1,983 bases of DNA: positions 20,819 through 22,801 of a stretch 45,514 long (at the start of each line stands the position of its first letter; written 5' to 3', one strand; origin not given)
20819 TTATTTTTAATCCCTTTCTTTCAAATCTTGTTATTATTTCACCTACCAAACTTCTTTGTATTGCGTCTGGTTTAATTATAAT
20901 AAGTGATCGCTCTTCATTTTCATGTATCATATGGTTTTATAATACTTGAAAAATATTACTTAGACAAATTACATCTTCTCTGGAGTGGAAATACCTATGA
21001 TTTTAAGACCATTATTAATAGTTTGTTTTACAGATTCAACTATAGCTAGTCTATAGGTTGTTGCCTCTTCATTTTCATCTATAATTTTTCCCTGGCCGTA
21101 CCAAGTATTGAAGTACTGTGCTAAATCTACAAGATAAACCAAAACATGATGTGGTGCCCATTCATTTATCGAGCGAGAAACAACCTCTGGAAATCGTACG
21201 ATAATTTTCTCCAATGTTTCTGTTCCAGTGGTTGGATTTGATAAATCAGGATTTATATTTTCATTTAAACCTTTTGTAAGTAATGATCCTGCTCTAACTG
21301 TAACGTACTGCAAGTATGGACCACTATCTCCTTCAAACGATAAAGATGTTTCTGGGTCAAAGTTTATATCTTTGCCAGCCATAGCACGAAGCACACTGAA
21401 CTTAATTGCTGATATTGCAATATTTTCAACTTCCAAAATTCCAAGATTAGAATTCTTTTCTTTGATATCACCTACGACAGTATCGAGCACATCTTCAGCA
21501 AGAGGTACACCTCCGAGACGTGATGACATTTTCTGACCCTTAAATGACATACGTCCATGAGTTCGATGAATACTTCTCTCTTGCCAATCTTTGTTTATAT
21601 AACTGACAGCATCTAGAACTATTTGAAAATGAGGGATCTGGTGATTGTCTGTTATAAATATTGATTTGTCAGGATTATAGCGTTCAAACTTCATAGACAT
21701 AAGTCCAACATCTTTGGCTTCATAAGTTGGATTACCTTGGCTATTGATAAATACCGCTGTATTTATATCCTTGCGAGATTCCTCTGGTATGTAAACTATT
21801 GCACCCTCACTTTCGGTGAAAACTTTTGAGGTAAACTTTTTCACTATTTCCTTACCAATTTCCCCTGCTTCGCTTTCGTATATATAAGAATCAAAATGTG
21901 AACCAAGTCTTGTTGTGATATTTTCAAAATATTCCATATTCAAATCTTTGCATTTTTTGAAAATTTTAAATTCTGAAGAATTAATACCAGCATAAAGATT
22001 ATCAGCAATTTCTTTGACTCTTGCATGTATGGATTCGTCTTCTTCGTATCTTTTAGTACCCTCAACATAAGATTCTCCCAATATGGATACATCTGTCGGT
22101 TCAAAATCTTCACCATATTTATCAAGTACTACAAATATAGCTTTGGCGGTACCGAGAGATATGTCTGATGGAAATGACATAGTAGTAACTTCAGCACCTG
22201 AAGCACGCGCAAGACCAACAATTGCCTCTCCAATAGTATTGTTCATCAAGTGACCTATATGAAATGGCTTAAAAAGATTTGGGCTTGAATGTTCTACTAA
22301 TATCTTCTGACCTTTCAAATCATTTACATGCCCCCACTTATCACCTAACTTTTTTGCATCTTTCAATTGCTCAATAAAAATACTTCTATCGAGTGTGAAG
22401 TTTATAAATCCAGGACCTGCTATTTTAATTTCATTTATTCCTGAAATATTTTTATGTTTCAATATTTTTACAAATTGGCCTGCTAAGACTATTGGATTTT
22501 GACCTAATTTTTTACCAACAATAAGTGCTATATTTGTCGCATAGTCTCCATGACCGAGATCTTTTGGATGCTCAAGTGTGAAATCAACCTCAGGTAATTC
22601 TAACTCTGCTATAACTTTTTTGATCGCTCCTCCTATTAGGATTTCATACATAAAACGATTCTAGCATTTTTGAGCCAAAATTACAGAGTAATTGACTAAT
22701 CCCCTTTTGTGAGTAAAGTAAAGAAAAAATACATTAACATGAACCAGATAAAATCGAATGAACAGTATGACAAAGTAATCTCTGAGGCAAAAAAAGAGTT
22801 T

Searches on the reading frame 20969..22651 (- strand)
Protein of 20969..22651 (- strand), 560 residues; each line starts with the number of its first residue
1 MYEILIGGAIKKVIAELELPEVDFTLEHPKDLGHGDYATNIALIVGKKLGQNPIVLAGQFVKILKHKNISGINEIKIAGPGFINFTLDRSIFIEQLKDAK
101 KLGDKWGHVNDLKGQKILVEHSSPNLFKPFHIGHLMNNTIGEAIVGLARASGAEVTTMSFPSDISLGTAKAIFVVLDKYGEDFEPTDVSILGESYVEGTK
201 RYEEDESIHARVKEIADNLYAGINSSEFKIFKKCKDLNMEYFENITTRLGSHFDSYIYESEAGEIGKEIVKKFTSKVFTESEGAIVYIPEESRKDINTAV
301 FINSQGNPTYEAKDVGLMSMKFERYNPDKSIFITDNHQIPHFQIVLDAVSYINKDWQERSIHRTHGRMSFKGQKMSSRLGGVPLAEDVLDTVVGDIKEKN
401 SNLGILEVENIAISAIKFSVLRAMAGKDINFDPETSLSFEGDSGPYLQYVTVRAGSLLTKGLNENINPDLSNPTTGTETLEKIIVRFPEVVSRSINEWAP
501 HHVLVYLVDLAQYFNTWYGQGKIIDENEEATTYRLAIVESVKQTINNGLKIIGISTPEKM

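Call 42: search_protein_families(library=pfam, proteins=[window:20969-22651:-])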
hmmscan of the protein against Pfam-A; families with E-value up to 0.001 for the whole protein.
window:20969-22651:- (560 aa): 3 families
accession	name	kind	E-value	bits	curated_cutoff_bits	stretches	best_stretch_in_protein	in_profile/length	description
PF00750.26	tRNA-synt_1d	-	8.4e-30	104.3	23.3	1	112-421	17-337/349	tRNA synthetases class I (R), catalytic domain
PF05746.21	DALR_1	-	3.3e-24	85.7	22.3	1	447-560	1-117/117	DALR anticodon binding domain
PF03485.21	Arg_tRNA_synt_N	-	5.9e-19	68.9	21.5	1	9-87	6-85/85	Arginyl tRNA synthetase N terminal domain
